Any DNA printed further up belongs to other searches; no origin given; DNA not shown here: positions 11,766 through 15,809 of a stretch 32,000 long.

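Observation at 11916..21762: Membrane-less FtsH-like protease + 85-aa peptide + two tandem ~1150-aa paralogs: candidate uncharacterised proteolytic/conflict system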

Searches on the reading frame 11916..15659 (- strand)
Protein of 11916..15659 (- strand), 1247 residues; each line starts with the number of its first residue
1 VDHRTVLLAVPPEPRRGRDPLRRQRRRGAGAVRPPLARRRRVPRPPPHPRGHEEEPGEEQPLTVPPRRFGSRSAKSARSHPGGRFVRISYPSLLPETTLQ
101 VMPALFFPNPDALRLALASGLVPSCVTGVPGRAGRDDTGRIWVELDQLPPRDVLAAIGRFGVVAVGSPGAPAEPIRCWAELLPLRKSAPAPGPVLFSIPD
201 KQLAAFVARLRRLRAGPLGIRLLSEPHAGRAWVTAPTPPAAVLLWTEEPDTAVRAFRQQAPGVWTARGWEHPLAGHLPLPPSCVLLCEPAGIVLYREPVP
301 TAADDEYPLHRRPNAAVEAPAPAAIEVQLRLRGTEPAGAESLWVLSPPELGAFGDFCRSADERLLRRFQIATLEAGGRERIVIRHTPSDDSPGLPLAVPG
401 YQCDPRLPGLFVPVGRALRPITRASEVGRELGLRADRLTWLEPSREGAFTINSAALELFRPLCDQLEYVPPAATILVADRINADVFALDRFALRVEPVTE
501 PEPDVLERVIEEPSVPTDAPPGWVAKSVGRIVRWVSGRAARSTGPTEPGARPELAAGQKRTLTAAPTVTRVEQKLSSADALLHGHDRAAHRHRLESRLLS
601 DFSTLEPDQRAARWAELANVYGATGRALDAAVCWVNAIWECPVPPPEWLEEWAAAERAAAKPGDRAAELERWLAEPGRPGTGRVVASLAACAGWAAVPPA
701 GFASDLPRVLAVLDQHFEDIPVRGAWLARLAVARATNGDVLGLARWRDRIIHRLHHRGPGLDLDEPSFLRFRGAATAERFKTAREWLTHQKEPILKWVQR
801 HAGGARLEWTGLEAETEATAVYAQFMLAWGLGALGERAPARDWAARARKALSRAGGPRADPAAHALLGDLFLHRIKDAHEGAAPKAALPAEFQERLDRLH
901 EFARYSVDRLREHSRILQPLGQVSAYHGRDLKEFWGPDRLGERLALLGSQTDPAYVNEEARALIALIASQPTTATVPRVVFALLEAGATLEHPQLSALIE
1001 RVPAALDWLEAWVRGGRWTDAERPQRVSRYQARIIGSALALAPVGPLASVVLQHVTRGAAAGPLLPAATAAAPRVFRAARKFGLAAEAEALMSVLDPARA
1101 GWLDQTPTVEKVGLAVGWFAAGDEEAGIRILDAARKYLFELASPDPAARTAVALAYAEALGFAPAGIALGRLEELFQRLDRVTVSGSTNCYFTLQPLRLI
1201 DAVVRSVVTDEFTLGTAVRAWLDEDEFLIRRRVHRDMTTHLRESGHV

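Call 5: search_protein_families(library=ncbifam, proteins=[window:11916-15659:-], max_evalue=0.01)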
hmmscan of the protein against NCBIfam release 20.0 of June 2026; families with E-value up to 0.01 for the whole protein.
window:11916-15659:- (1247 aa): 0 families

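Call 6: search_protein_families(library=pfam, proteins=[window:11916-15659:-], max_evalue=0.01)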
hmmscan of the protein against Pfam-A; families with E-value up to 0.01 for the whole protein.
window:11916-15659:- (1247 aa): 1 family
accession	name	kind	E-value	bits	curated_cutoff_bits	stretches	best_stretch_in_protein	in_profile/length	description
PF20005.5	fvmX7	-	9e-120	401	24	1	102-470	1-420/421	FtsH ternary system domain X7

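Call 8: search_protein_families(library=padloc, proteins=[window:11916-15365:-], max_evalue=0.01)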
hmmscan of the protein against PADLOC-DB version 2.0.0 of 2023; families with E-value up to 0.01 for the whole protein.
window:11916-15365:- (1149 aa): 0 families

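Call 54: find_homologous_proteins(query=window:11916-15356:-, max_evalue=0.001)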
Query window:11916-15356:- (1146 aa): 74 proteins with E <= 0.001 among 8000 candidates.
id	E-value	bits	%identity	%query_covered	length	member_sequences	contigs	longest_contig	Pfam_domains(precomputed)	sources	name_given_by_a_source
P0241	0.0e+0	2561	100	100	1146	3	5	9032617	PF20005.6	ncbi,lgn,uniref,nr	ncbi:hypothetical protein GobsT_51910 [Gemmata obscuriglobus]|uniref:FtsH ternary system domain-cont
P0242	0.0e+0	2246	88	100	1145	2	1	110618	PF20005.6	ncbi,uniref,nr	ncbi:hypothetical protein R5W23_000593 [Gemmata sp. JC673]|uniref:FtsH ternary system domain-contain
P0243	0.0e+0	1644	68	100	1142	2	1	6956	PF20005.6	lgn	-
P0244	0.0e+0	1626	66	100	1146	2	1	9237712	PF20005.6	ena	-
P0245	0.0e+0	1623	65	100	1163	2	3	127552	PF20005.6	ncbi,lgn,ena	-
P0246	0.0e+0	1589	65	100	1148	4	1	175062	PF20005.6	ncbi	-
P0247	0.0e+0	1575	65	100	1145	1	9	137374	PF20005.6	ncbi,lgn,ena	-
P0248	0.0e+0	1544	64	100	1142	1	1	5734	PF20005.6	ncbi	ncbi:MAG: hypothetical protein ACKODX_12725 [Gemmata sp.]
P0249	0.0e+0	1476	62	100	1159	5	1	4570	PF20005.6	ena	-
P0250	0.0e+0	1440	61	100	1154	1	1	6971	PF20005.6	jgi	jgi:hypothetical protein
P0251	0.0e+0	1426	61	100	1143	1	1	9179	PF20005.6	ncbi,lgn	-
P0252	0.0e+0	1412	59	100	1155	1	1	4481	PF20005.6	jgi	jgi:cellulose synthase operon protein C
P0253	0.0e+0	1396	59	100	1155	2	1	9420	PF20005.6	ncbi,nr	ncbi:MAG: hypothetical protein L0241_01570 [Planctomycetia bacterium]|nr:hypothetical protein [Planc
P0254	0.0e+0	1388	61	100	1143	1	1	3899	PF20005.6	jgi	jgi:hypothetical protein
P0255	0.0e+0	1388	59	100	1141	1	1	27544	PF20005.6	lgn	-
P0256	0.0e+0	1380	59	100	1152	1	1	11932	PF20005.6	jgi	jgi:hypothetical protein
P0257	0.0e+0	1375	59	100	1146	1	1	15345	PF20005.6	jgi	jgi:hypothetical protein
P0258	0.0e+0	1370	58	100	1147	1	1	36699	PF20005.6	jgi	jgi:hypothetical protein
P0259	0.0e+0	1363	58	100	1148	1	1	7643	PF20005.6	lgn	-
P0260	0.0e+0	1362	59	100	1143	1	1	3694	PF20005.6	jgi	jgi:hypothetical protein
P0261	0.0e+0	1360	57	100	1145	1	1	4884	PF20005.6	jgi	jgi:hypothetical protein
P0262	0.0e+0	1333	56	100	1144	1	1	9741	PF20005.6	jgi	jgi:hypothetical protein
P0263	0.0e+0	1333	59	100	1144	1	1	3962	PF20005.6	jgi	jgi:hypothetical protein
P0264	0.0e+0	1314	58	99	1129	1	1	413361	PF20005.6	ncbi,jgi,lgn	jgi:hypothetical protein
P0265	0.0e+0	1307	57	100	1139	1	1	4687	PF20005.6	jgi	jgi:hypothetical protein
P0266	0.0e+0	1292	60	90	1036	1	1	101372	PF20005.6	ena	-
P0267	0.0e+0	1289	56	100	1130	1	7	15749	PF20005.6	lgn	-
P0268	0.0e+0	1239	56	100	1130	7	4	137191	PF20005.6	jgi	jgi:hypothetical protein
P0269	0.0e+0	1238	54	100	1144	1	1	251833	PF20005.6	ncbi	-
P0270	0.0e+0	1161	52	100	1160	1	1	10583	PF20005.6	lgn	-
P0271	0.0e+0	1141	51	100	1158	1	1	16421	PF20005.6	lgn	-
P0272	0.0e+0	1110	50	100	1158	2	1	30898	PF20005.6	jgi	jgi:hypothetical protein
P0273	0.0e+0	1103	50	100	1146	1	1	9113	PF20005.6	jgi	jgi:hypothetical protein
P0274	0.0e+0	1102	50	100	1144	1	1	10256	PF20005.6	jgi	-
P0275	0.0e+0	1099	49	100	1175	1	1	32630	PF20005.6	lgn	-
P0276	0.0e+0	1094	51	100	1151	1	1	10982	PF20005.6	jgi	jgi:hypothetical protein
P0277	0.0e+0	1080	50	100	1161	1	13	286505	PF20005.6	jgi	jgi:cellulose synthase operon protein C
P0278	0.0e+0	1079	49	100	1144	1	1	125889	PF20005.6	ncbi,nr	ncbi:MAG: hypothetical protein K8U57_22515 [Planctomycetes bacterium]|nr:hypothetical protein [Planc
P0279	0.0e+0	1068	48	100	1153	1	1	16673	PF20005.6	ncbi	-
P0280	0.0e+0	1061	49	100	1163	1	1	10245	PF20005.6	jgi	jgi:hypothetical protein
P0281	0.0e+0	1057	48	100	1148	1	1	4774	PF20005.6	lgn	-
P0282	0.0e+0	1056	48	100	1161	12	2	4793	PF20005.6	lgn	-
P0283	0.0e+0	1056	48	100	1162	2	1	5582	PF20005.6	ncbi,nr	ncbi:MAG TPA: hypothetical protein VLM40_00490 [Gemmata sp.]|nr:hypothetical protein [Gemmata sp.]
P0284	0.0e+0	1055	48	100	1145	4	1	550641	PF20005.6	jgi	jgi:hypothetical protein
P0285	0.0e+0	1055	49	100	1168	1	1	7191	PF20005.6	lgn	-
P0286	0.0e+0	1043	47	100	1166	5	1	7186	PF20005.6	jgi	jgi:hypothetical protein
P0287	0.0e+0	1030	47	100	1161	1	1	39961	PF20005.6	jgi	jgi:hypothetical protein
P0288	0.0e+0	1018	46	100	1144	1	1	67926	PF20005.6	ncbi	-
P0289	2.0e-298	1011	46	100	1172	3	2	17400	PF20005.6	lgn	-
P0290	4.0e-290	984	46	100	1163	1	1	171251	PF20005.6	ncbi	ncbi:MAG: hypothetical protein U0791_16990 [Gemmataceae bacterium]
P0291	2.0e-285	968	47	100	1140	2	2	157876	PF20005.6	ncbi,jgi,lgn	jgi:hypothetical protein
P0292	5.6e-284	963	44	100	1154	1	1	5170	PF20005.6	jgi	jgi:hypothetical protein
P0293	9.6e-284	963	68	60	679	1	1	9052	PF20005.6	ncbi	ncbi:MAG TPA: hypothetical protein VGE74_26625, partial [Gemmata sp.]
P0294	8.4e-246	837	49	59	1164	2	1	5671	PF20005.6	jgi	jgi:hypothetical protein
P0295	6.9e-240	817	48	77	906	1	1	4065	PF20005.6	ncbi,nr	ncbi:MAG TPA: hypothetical protein VMZ71_05330, partial [Gemmataceae bacterium]|nr:hypothetical prot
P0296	1.3e-239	817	46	82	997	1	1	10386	PF20005.6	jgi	jgi:FtsH ternary system-associated peptide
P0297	2.5e-219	749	40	99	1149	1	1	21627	PF20005.6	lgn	-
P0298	7.1e-219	748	42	99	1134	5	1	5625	PF20005.6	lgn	-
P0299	3.3e-218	746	41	100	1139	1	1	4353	PF20005.6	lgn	-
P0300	7.0e-218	745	42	99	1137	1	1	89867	PF20005.6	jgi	jgi:hypothetical protein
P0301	2.8e-210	719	39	100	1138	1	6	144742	PF20005.6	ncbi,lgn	-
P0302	6.4e-209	715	41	100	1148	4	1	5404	PF20005.6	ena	-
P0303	4.2e-88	315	32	77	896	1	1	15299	PF20005.6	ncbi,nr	ncbi:MAG: hypothetical protein LC104_15430, partial [Bacteroidales bacterium]|nr:hypothetical protei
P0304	3.0e-76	275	29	56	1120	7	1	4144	PF20005.6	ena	-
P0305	1.3e-66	244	30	99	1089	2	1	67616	PF20005.6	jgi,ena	-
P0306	1.3e-66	244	31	99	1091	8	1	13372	PF20005.6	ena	-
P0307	3.3e-64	236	31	56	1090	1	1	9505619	PF20005.6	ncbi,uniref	ncbi:hypothetical protein [Myxococcus sp. Y35]|uniref:hypothetical protein n=1 Tax=Pseudomyxococcus 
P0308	3.1e-62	229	31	32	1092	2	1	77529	PF20005.6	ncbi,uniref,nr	ncbi:hypothetical protein HUW62_03710 [Myxococcus sp. AM011]|uniref:hypothetical protein n=1 Tax=Myx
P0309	3.6e-62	229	29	99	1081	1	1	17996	PF20005.6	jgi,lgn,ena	jgi:hypothetical protein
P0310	8.7e-61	224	31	55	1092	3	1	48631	PF20005.6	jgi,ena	-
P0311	8.2e-60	221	30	99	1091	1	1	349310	PF20005.6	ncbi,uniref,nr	ncbi:hypothetical protein [Pyxidicoccus xibeiensis]|uniref:hypothetical protein n=1 Tax=Pyxidicoccus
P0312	9.9e-50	188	28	99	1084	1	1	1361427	PF20005.6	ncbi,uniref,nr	ncbi:hypothetical protein LY474_05025 [Myxococcus stipitatus]|uniref:hypothetical protein n=1 Tax=My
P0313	9.8e-39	151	28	55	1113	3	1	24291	PF20005.6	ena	-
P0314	3.7e-34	136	28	99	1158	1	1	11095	PF20005.6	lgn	-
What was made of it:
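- Checked: Giant 2 most likely starts at 15356 (1146 aa), as in the NCBI record (call 54), not at the upstream GTG at 15659.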

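Call 55: find_encoding_contigs(protein=P0307, flank=10000, max_places=1)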
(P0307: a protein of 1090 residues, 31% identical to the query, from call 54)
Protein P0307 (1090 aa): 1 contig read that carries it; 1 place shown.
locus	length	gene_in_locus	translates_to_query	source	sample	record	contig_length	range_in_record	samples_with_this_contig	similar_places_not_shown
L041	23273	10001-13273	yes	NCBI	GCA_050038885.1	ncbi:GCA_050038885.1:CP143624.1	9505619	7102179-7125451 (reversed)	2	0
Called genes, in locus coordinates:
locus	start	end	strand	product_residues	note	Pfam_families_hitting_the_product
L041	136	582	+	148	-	-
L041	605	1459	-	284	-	PF00899:ThiF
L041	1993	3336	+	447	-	-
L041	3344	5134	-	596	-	PF07238:PilZ, PF00158:Sigma54_activat, PF14532:Sigma54_activ_2, PF07724:AAA_2, PF07728:AAA_5, PF25601:AAA_lid_14, PF02954:HTH_8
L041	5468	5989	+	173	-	PF04055:Radical_SAM (weak), PF13353:Fer4_12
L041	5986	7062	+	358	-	PF20004:fvmX6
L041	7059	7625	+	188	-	PF20003:fvmX5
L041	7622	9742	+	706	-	PF00004:AAA, PF01434:Peptidase_M41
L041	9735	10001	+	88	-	PF20002:fvmX3-analog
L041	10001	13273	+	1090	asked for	PF20005:fvmX7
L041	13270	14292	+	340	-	PF20030:bpMoxR, PF07728:AAA_5, PF17868:AAA_lid_8 (weak)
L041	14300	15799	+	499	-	PF19996:ivWA-helical_N, PF19997:ivWA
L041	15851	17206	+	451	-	PF05406:WGR, PF12799:LRR_4 (faint)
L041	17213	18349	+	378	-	-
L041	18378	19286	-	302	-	PF04055:Radical_SAM (faint)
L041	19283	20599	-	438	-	PF04055:Radical_SAM, PF06969:HemN_C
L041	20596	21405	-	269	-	PF00884:Sulfatase (weak)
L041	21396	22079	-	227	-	PF00702:Hydrolase, PF12710:HAD (weak), PF13419:HAD_2, PF13242:Hydrolase_like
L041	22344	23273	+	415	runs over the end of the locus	PF08448:PAS_4, PF00989:PAS, PF08448:PAS_4, PF13426:PAS_9, PF08447:PAS_3, PF00989:PAS, PF08448:PAS_4, PF13426:PAS_9, +2 more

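Call 56: find_encoding_contigs(protein=P0305, flank=10000, max_places=1)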
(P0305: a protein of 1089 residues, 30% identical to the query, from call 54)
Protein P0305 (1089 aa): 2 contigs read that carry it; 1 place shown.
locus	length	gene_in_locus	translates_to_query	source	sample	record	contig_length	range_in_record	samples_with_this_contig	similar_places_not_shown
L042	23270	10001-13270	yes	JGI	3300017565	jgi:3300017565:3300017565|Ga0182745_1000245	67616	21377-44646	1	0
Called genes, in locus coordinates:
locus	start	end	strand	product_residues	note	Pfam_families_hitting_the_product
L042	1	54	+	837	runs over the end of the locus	PF01804:Penicil_amidase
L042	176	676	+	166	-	-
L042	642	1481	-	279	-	PF00899:ThiF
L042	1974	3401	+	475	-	-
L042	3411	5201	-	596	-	PF07238:PilZ, PF00158:Sigma54_activat, PF14532:Sigma54_activ_2, PF07724:AAA_2, PF07728:AAA_5, PF25601:AAA_lid_14, PF02954:HTH_8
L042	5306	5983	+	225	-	PF13353:Fer4_12, PF04055:Radical_SAM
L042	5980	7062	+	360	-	PF20004:fvmX6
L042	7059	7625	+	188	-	PF20003:fvmX5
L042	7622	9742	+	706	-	PF00004:AAA, PF01434:Peptidase_M41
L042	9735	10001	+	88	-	PF20002:fvmX3-analog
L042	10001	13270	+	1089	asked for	PF20005:fvmX7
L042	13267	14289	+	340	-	PF20030:bpMoxR, PF07728:AAA_5, PF17868:AAA_lid_8 (weak)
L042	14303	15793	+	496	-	PF19996:ivWA-helical_N, PF19997:ivWA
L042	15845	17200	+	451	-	PF05406:WGR, PF13516:LRR_6 (faint), PF12799:LRR_4 (faint)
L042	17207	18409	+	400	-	-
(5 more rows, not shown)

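Call 60: find_encoding_contigs(protein=P0314, flank=10000, max_places=1)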
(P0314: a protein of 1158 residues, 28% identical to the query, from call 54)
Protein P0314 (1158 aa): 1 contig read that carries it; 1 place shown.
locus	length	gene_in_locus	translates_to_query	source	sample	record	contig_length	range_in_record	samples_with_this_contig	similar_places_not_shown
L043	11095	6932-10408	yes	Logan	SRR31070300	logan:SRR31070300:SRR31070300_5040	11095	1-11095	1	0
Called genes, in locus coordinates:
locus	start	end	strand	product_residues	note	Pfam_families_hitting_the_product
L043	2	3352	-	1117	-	?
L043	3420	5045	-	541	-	PF03060:NMO, PF21607:FabD_helical_ins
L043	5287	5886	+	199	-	PF00440:TetR_N, PF17754:TetR_C_14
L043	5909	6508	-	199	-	-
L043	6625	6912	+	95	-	PF20002:fvmX3-analog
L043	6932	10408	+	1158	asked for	PF20005:fvmX7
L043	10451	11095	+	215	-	?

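Call 61: find_encoding_contigs(protein=P0303, flank=10000, max_places=1)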
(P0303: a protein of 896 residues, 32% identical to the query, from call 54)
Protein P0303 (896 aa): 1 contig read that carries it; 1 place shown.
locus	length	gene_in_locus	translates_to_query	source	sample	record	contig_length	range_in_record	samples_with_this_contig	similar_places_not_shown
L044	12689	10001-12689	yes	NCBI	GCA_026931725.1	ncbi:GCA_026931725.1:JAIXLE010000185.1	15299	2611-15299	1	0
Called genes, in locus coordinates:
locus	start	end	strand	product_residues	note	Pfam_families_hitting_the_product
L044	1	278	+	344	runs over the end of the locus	PF00490:ALAD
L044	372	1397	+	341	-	PF01137:RTC, PF05189:RTC_insert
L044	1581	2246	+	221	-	PF13353:Fer4_12, PF04055:Radical_SAM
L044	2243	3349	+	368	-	PF20004:fvmX6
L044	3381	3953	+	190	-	PF20003:fvmX5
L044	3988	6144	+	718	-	PF00004:AAA, PF01434:Peptidase_M41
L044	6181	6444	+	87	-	PF20002:fvmX3-analog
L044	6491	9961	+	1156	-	PF20005:fvmX7, PF19918:BpX2_N (weak)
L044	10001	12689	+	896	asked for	PF20005:fvmX7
